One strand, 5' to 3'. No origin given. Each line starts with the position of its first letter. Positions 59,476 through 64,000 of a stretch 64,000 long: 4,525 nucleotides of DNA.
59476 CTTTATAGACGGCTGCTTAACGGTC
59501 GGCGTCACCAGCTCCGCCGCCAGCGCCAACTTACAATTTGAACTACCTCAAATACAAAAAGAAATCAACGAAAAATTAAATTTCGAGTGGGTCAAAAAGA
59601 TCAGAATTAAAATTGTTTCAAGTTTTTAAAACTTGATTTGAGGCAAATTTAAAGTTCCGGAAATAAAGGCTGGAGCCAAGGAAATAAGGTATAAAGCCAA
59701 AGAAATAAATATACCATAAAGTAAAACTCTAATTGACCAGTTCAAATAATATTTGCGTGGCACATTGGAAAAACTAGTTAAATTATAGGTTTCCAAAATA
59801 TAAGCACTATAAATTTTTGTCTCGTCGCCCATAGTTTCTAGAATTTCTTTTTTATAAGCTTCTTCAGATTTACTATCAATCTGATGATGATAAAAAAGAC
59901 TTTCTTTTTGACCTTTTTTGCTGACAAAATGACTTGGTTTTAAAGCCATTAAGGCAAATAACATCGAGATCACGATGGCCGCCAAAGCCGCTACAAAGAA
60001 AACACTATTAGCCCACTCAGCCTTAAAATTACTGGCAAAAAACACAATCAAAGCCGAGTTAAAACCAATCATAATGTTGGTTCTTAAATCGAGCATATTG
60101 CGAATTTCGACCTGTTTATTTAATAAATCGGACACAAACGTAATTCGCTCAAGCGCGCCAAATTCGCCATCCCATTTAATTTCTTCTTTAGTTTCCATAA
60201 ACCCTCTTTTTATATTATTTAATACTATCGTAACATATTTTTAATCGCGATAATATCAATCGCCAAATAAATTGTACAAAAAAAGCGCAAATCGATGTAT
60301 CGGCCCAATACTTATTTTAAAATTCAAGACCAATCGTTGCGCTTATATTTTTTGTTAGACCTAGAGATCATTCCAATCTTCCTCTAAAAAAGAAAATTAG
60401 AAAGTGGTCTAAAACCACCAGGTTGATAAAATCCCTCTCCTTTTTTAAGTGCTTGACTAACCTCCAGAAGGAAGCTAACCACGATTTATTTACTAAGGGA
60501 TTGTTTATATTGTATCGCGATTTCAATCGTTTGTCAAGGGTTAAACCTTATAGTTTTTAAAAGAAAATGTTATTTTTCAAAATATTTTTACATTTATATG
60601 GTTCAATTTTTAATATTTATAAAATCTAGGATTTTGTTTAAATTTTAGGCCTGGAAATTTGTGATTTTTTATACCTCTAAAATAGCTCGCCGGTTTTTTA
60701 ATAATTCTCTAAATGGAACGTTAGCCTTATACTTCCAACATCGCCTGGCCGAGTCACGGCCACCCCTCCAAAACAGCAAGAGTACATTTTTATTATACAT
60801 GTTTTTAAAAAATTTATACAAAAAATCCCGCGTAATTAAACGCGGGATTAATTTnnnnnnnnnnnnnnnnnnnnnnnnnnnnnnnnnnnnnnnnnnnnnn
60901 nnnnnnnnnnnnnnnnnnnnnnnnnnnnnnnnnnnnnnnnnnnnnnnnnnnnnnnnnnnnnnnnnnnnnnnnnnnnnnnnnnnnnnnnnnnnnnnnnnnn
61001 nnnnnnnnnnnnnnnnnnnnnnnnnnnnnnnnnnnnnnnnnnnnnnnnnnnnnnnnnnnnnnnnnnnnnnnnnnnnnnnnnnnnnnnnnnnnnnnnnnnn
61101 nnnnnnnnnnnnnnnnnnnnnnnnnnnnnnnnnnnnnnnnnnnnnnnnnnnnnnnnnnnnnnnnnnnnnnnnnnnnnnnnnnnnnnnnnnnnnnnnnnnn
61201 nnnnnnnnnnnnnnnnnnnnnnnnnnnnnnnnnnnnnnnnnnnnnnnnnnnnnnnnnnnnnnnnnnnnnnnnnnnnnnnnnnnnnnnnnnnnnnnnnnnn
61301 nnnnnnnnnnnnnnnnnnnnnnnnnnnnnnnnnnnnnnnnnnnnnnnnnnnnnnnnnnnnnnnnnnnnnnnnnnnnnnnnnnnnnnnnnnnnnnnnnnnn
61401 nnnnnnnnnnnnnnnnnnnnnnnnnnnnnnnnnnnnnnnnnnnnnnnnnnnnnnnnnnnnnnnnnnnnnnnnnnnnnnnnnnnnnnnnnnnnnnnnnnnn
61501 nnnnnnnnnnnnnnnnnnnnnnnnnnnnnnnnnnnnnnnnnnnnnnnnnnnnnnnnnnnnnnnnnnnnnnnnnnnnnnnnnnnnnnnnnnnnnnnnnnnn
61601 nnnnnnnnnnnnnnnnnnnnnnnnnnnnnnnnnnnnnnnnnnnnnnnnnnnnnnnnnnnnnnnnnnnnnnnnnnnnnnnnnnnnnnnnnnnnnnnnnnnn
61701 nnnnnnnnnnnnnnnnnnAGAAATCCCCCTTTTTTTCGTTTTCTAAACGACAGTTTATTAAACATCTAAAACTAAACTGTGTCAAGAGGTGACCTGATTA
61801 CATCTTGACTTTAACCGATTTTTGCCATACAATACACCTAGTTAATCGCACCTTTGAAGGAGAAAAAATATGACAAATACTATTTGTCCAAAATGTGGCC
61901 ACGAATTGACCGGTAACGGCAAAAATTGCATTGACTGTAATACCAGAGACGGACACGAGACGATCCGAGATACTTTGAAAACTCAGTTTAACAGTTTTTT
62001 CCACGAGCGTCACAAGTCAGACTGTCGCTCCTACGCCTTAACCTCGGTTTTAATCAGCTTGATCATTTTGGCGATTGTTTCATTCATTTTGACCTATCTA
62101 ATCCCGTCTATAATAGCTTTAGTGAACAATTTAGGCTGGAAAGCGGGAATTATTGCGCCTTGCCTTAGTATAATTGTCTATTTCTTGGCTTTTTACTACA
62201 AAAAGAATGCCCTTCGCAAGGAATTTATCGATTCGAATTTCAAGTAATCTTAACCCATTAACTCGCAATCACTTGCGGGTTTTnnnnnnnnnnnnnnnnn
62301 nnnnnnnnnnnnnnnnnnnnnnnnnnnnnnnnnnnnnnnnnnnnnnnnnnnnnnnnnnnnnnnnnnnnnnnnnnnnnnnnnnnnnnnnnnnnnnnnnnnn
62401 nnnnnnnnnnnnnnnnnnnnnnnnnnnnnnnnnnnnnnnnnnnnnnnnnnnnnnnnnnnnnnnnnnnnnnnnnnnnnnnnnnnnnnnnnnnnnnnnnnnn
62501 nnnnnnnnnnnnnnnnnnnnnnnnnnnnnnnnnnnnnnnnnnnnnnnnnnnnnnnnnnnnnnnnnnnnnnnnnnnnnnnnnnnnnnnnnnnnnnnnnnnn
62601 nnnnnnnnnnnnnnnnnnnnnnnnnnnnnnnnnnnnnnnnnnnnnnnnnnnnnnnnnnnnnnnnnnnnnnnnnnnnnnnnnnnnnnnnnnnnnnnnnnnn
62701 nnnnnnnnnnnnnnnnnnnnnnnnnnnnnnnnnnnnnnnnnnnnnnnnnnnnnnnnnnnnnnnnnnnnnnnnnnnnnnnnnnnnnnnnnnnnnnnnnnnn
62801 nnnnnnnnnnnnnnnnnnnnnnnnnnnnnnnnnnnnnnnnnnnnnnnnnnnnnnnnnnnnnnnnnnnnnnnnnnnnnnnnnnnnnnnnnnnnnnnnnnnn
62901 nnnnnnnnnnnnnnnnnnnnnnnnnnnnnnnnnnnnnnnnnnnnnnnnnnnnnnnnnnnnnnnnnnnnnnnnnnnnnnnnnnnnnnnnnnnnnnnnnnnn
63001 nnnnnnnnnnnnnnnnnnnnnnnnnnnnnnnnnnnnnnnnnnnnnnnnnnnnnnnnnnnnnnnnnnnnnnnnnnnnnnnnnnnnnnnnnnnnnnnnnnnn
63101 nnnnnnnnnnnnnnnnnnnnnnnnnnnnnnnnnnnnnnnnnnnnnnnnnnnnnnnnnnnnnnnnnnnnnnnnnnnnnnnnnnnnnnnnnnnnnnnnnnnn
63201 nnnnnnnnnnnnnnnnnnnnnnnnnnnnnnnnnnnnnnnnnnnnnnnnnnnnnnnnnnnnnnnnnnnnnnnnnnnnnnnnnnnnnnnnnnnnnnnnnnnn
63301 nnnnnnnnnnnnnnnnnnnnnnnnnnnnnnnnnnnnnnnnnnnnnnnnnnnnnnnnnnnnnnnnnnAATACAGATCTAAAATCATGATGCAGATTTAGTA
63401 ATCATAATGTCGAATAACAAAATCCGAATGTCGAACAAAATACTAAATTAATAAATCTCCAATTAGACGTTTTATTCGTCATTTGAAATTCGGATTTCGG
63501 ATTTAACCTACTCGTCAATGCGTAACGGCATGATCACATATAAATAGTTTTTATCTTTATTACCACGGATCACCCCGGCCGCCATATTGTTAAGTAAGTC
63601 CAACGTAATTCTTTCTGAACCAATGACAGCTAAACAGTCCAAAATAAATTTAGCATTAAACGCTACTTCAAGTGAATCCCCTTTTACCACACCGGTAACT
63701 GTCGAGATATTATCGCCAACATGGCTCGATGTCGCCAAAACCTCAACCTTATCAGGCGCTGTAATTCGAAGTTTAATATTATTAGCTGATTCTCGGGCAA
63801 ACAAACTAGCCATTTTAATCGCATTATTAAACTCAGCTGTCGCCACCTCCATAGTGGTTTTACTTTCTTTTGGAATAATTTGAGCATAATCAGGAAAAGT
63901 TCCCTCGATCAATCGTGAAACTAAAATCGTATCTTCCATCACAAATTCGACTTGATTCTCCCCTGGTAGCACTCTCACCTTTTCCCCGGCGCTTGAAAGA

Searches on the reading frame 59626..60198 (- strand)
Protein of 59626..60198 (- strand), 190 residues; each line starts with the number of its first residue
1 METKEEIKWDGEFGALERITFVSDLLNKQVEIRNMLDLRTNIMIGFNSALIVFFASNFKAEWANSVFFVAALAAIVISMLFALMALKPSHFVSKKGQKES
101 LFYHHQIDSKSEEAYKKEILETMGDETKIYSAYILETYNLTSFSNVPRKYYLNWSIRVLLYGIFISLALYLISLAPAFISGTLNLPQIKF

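Call 100: search_protein_families(library=pfam, proteins=[window:59626-60198:-], max_evalue=0.001)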
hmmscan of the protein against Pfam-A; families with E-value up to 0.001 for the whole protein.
window:59626-60198:- (190 aa): 1 family
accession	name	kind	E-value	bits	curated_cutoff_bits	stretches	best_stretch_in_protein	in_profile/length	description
PF18967.5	PycTM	-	2.3e-10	41.3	27.2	1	65-162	10-107/107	Pycsar effector protein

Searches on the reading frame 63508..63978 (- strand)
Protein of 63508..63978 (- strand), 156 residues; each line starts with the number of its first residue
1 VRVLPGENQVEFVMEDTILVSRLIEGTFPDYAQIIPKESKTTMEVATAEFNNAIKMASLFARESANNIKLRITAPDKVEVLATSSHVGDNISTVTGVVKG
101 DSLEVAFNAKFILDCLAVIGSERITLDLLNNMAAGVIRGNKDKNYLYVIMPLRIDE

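Call 100: search_protein_families(library=pfam, proteins=[window:63508-63978:-], max_evalue=0.001)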
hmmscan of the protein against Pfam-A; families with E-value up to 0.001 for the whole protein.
window:63508-63978:- (156 aa): 1 family
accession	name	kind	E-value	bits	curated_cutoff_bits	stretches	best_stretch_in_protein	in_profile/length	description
PF02768.20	DNA_pol3_beta_3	-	3.8e-24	85.3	27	1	33-153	2-121/121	DNA polymerase III beta subunit, C-terminal domain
